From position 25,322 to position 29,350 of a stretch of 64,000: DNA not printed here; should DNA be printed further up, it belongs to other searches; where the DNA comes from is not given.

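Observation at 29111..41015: The last ~85 nt of mfd (with its stop codon) are directly repeated 11.7 kb downstream, bracketing a second accessory block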

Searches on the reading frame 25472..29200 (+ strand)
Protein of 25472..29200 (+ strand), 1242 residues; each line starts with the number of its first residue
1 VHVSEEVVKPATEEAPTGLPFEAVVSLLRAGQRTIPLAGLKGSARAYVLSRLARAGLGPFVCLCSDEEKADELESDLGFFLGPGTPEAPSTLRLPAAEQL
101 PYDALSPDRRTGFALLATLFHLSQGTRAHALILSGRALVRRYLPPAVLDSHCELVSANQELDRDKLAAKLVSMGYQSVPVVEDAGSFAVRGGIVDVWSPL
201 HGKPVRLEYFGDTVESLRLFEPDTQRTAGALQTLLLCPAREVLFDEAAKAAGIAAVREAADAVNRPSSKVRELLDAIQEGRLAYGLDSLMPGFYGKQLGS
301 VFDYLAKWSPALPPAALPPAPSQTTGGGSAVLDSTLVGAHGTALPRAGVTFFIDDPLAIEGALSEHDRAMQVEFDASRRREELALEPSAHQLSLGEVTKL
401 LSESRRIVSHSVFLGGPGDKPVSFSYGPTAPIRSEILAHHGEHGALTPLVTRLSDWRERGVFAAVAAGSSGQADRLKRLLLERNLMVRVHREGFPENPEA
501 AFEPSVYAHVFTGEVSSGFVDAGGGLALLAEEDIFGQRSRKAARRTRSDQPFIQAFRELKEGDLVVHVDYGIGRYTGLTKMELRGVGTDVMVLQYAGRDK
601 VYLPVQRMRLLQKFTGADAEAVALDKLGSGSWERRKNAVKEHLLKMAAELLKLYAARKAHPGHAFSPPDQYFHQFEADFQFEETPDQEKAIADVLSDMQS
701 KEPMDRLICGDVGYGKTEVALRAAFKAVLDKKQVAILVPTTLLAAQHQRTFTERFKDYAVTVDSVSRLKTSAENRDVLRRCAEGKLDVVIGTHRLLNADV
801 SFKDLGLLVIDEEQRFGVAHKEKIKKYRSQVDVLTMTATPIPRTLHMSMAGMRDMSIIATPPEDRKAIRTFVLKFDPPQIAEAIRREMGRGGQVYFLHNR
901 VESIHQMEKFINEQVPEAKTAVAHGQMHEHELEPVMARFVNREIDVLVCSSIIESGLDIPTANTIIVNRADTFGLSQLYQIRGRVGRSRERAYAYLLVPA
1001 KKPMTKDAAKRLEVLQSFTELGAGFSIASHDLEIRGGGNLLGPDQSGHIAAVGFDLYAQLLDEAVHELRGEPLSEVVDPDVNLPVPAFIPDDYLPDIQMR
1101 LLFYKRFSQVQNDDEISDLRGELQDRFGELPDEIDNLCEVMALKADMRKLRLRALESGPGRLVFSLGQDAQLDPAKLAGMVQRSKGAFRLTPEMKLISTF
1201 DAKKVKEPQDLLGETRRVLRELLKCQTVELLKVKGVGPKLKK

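Call 12: search_protein_families(library=pfam, proteins=[window:25472-29200:+], max_evalue=0.01)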
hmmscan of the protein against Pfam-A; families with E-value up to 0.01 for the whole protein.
window:25472-29200:+ (1242 aa): 8 families
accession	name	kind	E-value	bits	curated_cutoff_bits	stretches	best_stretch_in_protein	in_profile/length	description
PF03461.20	TRCF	-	1.2e-25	90.1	25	1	1083-1176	1-94/95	TRCF domain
PF00270.35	DEAD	-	2.8e-25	89.4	26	1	684-845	1-164/167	DEAD/DEAH box helicase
PF17757.6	UvrB_inter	-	2.1e-21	76.2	22.9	1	157-241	5-90/91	UvrB interaction domain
PF00271.37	Helicase_C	-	9.5e-20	71.3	23.5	1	885-988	7-109/110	Helicase conserved C-terminal domain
PF02559.22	CarD_TRCF_RID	-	1.8e-17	63.6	23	1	559-614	1-56/57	CarD-like/TRCF RID domain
PF04851.21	ResIII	-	1.2e-12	48.5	22.5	1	682-840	3-162/164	Type III restriction enzyme, res subunit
PF22590.2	Cas3-like_C_2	-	0.00055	20.6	27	1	891-989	2-105/106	CRISPR-associated nuclease/helicase Cas3, C-terminal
PF14814.11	UB2H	-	0.005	17.3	27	0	157-197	3-43/85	Bifunctional transglycosylase second domain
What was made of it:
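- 25472..29200 (+): Intact mfd (transcription-repair coupling factor, 1242 aa). Pfam finds UvrB_inter, CarD_TRCF_RID, DEAD, Helicase_C and TRCF (call 12).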

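Call 13: find_encoding_contigs(protein=window:25472-29200:+, flank=10000, max_places=6)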
Protein window:25472-29200:+ (1242 aa): no gene with exactly this product is on record in the collection.

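Call 21: find_homologous_proteins(query=window:25472-29197:+, max_evalue=1e-100)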
Query window:25472-29197:+ (1242 aa): 395 proteins with E <= 1e-100 among 8000 candidates; the best 120 are listed.
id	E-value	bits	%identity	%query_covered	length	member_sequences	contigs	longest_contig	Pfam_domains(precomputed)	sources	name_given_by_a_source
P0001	0.0e+0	2757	100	99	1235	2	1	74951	PF02559.23,PF00270.36,PF17757.7,PF03461.21,PF00271.38,PF04851.22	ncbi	ncbi:MAG TPA: transcription-repair coupling factor [Myxococcales bacterium]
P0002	0.0e+0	2443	87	98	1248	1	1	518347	PF02559.23,PF00270.36,PF17757.7,PF03461.21,PF00271.38,PF04851.22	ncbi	ncbi:MAG: transcription-repair coupling factor [Myxococcales bacterium]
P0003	0.0e+0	1982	74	98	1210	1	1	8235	PF02559.23,PF00270.36,PF17757.7,PF03461.21,PF00271.38,PF04851.22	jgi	jgi:transcription-repair coupling factor (superfamily II helicase)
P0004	0.0e+0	1940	71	99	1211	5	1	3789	PF02559.23,PF00270.36,PF17757.7,PF03461.21,PF00271.38,PF22590.3,PF04851.22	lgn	-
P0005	0.0e+0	1937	71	99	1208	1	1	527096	PF02559.23,PF00270.36,PF17757.7,PF03461.21,PF00271.38,PF22590.3,PF04851.22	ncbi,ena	-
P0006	0.0e+0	1906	69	100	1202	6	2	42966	PF02559.23,PF00270.36,PF17757.7,PF03461.21,PF00271.38,PF22590.3,PF04851.22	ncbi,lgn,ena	-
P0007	0.0e+0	1905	70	99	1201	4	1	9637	PF02559.23,PF00270.36,PF17757.7,PF03461.21,PF00271.38,PF04851.22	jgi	jgi:transcription-repair coupling factor (superfamily II helicase)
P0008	0.0e+0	1852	68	99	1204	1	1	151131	PF02559.23,PF00270.36,PF17757.7,PF03461.21,PF00271.38,PF04851.22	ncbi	-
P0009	0.0e+0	1586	61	96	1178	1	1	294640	PF02559.23,PF00270.36,PF17757.7,PF03461.21,PF00271.38,PF04851.22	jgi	jgi:transcription-repair coupling factor (superfamily II helicase)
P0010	0.0e+0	1581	60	97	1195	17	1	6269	PF02559.23,PF00270.36,PF17757.7,PF03461.21,PF00271.38,PF04851.22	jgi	-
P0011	0.0e+0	1569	60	97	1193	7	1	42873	PF02559.23,PF00270.36,PF17757.7,PF03461.21,PF00271.38,PF04851.22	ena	-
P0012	0.0e+0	1554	61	97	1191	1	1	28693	PF02559.23,PF00270.36,PF17757.7,PF03461.21,PF00271.38,PF04851.22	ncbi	ncbi:MAG: transcription-repair coupling factor [Myxococcota bacterium]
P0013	0.0e+0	1545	60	97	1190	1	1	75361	PF02559.23,PF00270.36,PF17757.7,PF03461.21,PF00271.38,PF04851.22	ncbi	-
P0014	0.0e+0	1540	59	97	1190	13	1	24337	PF02559.23,PF00270.36,PF17757.7,PF03461.21,PF00271.38,PF04851.22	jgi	-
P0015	0.0e+0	1537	59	98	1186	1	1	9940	PF02559.23,PF00270.36,PF17757.7,PF03461.21,PF00271.38,PF22590.3,PF04851.22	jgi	jgi:transcription-repair coupling factor (superfamily II helicase)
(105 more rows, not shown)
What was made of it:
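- The source is a metagenome-assembled genome (NCBI TPA, call 21).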

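Call 22: find_encoding_contigs(protein=P0002, flank=10000, max_places=3)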
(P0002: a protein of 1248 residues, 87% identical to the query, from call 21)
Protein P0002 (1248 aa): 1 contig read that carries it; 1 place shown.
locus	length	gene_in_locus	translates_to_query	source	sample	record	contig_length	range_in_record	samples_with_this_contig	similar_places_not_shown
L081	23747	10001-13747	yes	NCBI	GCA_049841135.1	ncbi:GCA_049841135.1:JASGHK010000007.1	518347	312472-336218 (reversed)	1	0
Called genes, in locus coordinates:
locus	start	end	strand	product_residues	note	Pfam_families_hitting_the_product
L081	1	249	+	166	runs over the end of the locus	-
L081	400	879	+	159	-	PF14539:DUF4442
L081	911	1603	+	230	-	PF00702:Hydrolase, PF12710:HAD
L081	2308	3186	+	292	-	PF13948:DUF4215 (faint)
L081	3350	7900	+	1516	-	PF13415:Beta-prop_FBX42, PF13415:Beta-prop_FBX42, PF24681:Kelch_KLHDC2_KLHL20_DRC7, PF24981:Beta-prop_ATRN-LZTR1, PF13415:Beta-prop_FBX42, PF24681:Kelch_KLHDC2_KLHL20_DRC7, PF00498:FHA, PF00158:Sigma54_activat, +8 more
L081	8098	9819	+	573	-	PF00015:MCPsignal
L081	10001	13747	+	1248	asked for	PF17757:UvrB_inter, PF02559:CarD_TRCF_RID, PF00270:DEAD, PF04851:ResIII, PF00271:Helicase_C, PF03461:TRCF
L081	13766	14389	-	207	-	-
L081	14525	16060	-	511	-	-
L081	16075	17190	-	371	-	PF12773:DZR (faint), PF13240:Zn_Ribbon_1 (weak)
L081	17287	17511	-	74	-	-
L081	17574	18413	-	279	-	PF01471:PG_binding_1, PF05257:CHAP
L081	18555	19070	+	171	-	-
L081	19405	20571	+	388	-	PF00465:Fe-ADH, PF13685:Fe-ADH_2, PF25137:ADH_Fe_C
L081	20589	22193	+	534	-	PF00989:PAS, PF08448:PAS_4, PF13188:PAS_8 (faint), PF13426:PAS_9, PF00512:HisKA, PF02518:HATPase_c, PF00072:Response_reg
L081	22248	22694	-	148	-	PF18105:PGM1_C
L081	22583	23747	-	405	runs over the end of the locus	-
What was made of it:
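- In L081 mfd is 18 nt from its convergent neighbour (call 22).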

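Call 23: find_encoding_contigs(protein=P0001, flank=10000, max_places=3)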
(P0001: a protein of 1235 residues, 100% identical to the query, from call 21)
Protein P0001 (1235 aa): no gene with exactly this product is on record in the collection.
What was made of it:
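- Tried and rejected: Exact-protein lookup of the window's Mfd found nothing, because of a different start-codon call (calls 13 and 23).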

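Call 46: find_encoding_contigs(protein=P0003, flank=10000, max_places=2)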
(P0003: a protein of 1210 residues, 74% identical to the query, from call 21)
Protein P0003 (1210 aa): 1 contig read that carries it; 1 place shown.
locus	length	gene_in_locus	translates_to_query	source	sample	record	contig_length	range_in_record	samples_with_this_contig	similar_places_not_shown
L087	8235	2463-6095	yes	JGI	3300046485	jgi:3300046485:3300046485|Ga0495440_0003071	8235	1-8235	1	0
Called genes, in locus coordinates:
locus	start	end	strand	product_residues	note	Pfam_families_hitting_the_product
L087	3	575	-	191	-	?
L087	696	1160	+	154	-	PF00583:Acetyltransf_1, PF13673:Acetyltransf_10, PF13508:Acetyltransf_7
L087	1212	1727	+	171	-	PF14539:DUF4442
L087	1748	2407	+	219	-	PF00702:Hydrolase, PF12710:HAD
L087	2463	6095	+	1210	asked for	PF17757:UvrB_inter, PF02559:CarD_TRCF_RID, PF00270:DEAD, PF04851:ResIII, PF00271:Helicase_C, PF03461:TRCF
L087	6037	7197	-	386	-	PF11288:DUF3089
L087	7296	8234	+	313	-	?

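Call 47: find_encoding_contigs(protein=P0006, flank=10000, max_places=2)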
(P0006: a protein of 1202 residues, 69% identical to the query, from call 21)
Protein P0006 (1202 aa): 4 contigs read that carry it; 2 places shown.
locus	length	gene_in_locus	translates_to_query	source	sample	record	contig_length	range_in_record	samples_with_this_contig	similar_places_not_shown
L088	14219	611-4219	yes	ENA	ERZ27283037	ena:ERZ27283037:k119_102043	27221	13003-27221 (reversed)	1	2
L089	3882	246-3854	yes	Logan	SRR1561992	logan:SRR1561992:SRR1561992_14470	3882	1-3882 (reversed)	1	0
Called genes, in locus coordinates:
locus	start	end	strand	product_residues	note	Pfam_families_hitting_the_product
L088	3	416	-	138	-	?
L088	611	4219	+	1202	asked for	PF17757:UvrB_inter, PF02559:CarD_TRCF_RID, PF00270:DEAD, PF04851:ResIII, PF22590:Cas3-like_C_2 (faint), PF00271:Helicase_C, PF03461:TRCF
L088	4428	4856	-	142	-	PF01850:PIN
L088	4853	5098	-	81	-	PF02604:PhdYeFM_antitox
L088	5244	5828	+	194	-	PF04229:GrpB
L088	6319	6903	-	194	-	PF03942:DTW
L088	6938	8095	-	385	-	PF01168:Ala_racemase_N, PF00842:Ala_racemase_C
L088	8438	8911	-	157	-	PF09685:MamF_MmsF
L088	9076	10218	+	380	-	PF22020:RlmL_1st, PF01170:UPF0020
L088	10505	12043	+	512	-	PF07690:MFS_1, PF00854:PTR2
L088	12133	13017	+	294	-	PF00892:EamA, PF03151:TPT (weak), PF00892:EamA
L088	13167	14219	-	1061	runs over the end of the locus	-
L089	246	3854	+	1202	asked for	PF17757:UvrB_inter, PF02559:CarD_TRCF_RID, PF00270:DEAD, PF04851:ResIII, PF22590:Cas3-like_C_2 (faint), PF00271:Helicase_C, PF03461:TRCF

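Call 48: find_encoding_contigs(protein=P0008, flank=10000, max_places=2)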
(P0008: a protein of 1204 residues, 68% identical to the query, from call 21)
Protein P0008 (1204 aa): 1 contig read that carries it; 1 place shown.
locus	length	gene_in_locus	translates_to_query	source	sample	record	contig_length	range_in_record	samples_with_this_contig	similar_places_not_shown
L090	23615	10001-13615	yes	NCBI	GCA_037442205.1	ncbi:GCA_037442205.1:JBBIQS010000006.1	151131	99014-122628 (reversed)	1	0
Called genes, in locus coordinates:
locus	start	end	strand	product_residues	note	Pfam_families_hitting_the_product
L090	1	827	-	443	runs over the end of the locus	PF00089:Trypsin, PF13365:Trypsin_2, PF13180:PDZ_2 (weak), PF00595:PDZ (weak), PF13180:PDZ_2, PF17820:PDZ_6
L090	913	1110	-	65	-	-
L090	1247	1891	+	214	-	PF02581:TMP-TENI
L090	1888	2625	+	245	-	PF07722:Peptidase_C26, PF00117:GATase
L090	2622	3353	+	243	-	PF08543:Phos_pyr_kin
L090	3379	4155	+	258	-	PF01209:Ubie_methyltran, PF13489:Methyltransf_23, PF24675:NpmA (faint), PF13847:Methyltransf_31, PF08241:Methyltransf_11, PF08242:Methyltransf_12, PF13649:Methyltransf_25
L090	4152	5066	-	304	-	-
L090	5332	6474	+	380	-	PF01053:Cys_Met_Meta_PP, PF00155:Aminotran_1_2, PF01041:DegT_DnrJ_EryC1 (weak)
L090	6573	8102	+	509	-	PF19864:Radical_SAM_N2, PF04055:Radical_SAM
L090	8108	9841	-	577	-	PF00672:HAMP (weak), PF13487:HD_5, PF01966:HD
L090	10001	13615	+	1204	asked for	PF17757:UvrB_inter, PF02559:CarD_TRCF_RID, PF00270:DEAD, PF04851:ResIII, PF00271:Helicase_C, PF03461:TRCF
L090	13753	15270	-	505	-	-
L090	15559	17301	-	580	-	PF13385:Laminin_G_3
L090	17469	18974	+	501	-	PF07690:MFS_1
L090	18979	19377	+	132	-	PF00293:NUDIX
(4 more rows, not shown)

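Call 83: list_cluster_members(proteins=[P0001, P0241, P0002])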
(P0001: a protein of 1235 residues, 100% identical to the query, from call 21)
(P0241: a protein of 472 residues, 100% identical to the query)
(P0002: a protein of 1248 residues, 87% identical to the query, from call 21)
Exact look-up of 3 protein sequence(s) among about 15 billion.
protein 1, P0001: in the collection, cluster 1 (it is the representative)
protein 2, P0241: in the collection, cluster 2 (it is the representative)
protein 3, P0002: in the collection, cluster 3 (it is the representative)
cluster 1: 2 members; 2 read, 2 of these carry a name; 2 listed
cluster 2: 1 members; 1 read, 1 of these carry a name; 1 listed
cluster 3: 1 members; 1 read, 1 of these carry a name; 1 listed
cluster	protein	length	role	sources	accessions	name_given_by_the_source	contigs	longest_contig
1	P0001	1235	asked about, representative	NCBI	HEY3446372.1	MAG TPA: transcription-repair coupling factor [Myxococcales bacterium]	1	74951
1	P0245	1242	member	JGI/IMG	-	transcription-repair coupling factor (superfamily II helicase)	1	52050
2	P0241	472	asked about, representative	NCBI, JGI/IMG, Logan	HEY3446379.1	MAG TPA: hypothetical protein VGK67_08435 [Myxococcales bacterium] | hypothetical protein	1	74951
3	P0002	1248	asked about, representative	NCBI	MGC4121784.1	MAG: transcription-repair coupling factor [Myxococcales bacterium]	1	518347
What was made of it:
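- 25472..29200 (+): It is 87% identical to P0002 and 100% to NCBI HEY3446372.1 (calls 21 and 83).
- Tried and rejected: The source was instead identified through the homologue search (call 21) and the cluster lookup (call 83).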
